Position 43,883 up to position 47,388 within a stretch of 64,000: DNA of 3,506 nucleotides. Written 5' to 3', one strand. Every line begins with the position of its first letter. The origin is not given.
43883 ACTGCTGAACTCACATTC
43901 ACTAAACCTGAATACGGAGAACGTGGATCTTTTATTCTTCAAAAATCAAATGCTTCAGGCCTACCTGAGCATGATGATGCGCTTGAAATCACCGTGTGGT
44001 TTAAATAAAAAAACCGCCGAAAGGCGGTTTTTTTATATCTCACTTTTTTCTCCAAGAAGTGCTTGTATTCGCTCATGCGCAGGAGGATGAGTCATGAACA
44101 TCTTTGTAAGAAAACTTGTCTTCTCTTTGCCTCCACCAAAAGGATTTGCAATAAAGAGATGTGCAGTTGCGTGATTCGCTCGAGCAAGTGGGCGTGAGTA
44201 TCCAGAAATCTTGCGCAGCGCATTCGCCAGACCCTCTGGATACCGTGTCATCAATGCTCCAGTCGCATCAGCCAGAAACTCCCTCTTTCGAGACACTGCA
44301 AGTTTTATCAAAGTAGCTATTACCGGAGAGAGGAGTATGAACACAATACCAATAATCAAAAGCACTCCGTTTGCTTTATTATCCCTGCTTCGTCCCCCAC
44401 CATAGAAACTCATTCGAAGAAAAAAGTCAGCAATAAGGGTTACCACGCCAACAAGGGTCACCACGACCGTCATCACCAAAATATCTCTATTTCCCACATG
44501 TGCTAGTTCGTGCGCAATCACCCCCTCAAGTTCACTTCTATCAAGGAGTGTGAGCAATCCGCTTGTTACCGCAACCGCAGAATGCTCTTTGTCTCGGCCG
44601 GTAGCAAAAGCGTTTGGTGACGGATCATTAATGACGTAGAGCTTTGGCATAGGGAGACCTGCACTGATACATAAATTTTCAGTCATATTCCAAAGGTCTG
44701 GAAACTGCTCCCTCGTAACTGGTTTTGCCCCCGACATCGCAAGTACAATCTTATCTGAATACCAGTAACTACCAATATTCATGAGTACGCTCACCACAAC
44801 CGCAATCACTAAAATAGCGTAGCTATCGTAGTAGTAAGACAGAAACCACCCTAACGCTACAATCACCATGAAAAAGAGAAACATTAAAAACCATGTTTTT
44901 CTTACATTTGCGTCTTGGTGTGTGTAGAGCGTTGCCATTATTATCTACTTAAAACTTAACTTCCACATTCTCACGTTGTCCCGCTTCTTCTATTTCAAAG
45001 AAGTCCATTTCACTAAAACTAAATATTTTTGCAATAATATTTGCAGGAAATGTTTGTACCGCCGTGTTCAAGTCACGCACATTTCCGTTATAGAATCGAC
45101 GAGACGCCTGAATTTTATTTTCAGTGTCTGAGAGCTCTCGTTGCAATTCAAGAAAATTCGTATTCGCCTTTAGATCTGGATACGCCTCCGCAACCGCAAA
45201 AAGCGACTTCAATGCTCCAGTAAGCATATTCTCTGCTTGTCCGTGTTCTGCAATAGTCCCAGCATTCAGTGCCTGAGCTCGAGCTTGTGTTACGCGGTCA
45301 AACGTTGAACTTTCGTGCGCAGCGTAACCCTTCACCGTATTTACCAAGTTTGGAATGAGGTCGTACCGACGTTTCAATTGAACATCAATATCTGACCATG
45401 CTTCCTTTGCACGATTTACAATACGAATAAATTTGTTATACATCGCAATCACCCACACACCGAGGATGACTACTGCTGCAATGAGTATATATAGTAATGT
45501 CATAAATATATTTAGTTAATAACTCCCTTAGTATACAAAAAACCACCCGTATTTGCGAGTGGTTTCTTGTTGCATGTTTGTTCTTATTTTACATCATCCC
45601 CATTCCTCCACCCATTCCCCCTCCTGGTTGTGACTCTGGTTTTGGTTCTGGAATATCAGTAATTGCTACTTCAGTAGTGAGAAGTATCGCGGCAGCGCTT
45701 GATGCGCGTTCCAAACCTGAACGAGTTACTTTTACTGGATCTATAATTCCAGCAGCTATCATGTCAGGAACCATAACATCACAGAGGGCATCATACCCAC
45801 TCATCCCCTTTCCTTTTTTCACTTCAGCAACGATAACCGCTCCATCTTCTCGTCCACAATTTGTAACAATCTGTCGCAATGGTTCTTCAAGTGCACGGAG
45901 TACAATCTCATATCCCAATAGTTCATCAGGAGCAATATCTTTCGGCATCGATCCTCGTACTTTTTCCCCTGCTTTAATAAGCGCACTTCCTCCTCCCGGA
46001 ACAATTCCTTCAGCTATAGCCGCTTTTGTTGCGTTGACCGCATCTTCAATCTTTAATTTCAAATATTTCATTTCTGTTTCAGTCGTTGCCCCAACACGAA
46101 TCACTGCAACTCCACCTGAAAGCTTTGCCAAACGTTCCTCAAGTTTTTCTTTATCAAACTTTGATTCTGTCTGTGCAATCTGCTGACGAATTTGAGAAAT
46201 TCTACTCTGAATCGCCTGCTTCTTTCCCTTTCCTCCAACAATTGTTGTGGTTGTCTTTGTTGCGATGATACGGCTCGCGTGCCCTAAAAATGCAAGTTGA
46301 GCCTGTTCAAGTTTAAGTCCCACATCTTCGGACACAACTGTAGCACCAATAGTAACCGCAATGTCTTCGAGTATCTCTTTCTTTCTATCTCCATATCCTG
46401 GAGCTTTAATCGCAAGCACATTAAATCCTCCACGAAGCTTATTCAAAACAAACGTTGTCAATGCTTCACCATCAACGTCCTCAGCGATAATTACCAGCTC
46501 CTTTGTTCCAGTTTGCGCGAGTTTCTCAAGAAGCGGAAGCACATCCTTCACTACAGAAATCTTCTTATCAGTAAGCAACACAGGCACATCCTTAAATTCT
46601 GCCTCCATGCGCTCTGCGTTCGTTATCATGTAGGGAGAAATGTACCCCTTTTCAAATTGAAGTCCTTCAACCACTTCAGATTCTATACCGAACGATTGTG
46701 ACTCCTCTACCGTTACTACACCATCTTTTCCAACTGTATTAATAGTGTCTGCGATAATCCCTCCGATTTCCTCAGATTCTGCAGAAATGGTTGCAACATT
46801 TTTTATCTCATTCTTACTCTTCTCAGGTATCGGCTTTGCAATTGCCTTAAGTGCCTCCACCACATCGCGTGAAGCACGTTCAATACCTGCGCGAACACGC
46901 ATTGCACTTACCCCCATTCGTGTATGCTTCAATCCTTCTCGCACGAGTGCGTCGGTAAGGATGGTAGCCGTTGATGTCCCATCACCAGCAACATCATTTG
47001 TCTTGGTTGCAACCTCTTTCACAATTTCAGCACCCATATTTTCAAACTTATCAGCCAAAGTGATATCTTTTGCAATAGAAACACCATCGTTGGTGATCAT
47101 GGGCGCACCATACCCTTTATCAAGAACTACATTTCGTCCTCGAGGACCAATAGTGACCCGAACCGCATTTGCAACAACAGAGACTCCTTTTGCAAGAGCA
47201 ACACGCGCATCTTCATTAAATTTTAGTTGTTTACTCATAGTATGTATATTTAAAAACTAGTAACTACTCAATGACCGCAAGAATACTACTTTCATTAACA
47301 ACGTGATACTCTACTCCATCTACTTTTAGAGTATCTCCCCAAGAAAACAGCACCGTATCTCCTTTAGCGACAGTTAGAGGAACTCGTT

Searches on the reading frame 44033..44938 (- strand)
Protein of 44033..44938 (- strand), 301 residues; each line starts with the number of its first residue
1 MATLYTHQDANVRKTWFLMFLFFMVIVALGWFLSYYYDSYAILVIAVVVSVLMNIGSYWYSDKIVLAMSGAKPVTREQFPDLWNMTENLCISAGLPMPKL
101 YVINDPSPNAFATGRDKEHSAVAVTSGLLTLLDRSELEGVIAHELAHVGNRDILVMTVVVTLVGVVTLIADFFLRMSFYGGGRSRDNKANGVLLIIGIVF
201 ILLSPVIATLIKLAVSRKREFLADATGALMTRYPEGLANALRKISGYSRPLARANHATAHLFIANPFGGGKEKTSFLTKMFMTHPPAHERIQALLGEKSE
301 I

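Call 40: search_protein_families(library=pfam, proteins=[window:44033-44938:-], max_evalue=0.0001)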
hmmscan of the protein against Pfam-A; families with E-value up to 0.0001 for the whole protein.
window:44033-44938:- (301 aa): 1 family
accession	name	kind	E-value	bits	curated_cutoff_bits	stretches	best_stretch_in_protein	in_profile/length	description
PF01435.24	Peptidase_M48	-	1.1e-34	120.4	20.3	1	78-296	3-184/186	Peptidase family M48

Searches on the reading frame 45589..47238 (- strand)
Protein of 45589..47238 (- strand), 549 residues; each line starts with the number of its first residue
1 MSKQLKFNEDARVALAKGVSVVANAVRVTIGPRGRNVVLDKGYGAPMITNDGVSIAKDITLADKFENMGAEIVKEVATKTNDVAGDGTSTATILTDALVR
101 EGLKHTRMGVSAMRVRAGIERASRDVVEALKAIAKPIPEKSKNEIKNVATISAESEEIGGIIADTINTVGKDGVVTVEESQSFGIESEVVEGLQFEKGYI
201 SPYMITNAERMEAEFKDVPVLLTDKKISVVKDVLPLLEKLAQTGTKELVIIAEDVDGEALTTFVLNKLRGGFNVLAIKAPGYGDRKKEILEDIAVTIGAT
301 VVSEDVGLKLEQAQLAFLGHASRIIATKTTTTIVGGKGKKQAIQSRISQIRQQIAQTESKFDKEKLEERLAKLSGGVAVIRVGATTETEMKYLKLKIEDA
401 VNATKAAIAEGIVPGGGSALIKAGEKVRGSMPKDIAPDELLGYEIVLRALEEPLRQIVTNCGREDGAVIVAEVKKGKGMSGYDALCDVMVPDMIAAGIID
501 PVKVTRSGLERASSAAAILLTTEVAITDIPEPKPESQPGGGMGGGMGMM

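Call 40: search_protein_families(library=pfam, proteins=[window:45589-47238:-], max_evalue=0.0001)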
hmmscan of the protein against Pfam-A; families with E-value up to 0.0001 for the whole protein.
window:45589-47238:- (549 aa): 1 family
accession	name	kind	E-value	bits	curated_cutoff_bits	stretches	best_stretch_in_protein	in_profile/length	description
PF00118.29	Cpn60_TCP1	-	9.3e-66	222.9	34.3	1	22-527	1-487/490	TCP-1/cpn60 chaperonin family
